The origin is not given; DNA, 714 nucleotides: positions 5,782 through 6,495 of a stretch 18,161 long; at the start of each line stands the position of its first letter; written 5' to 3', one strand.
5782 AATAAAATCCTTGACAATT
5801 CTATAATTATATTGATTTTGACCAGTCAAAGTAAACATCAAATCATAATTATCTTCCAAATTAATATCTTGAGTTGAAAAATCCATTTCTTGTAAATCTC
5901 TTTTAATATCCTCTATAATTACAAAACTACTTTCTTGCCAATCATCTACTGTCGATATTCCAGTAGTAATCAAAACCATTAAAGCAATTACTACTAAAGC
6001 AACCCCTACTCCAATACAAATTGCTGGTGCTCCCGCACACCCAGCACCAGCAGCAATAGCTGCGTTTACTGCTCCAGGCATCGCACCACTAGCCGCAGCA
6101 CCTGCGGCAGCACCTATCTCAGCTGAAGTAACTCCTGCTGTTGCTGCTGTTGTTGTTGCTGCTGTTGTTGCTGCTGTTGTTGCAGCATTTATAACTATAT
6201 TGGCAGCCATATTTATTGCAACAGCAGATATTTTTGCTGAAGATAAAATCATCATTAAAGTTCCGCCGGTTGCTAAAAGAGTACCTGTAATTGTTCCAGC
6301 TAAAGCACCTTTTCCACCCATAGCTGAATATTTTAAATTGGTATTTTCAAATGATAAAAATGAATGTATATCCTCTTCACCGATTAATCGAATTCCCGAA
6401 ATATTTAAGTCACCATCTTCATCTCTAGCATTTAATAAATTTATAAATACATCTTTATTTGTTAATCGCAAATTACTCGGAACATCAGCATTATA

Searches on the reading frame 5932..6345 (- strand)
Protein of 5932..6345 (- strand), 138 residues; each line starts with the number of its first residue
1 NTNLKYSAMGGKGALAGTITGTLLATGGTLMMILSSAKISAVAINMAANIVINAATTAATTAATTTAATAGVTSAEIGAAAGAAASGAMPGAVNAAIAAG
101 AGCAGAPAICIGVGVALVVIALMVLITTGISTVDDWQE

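Call 71: search_protein_families(library=pfam, proteins=[window:5932-6345:-], max_evalue=1)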
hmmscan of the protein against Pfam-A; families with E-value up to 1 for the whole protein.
seq(138 aa): 0 families
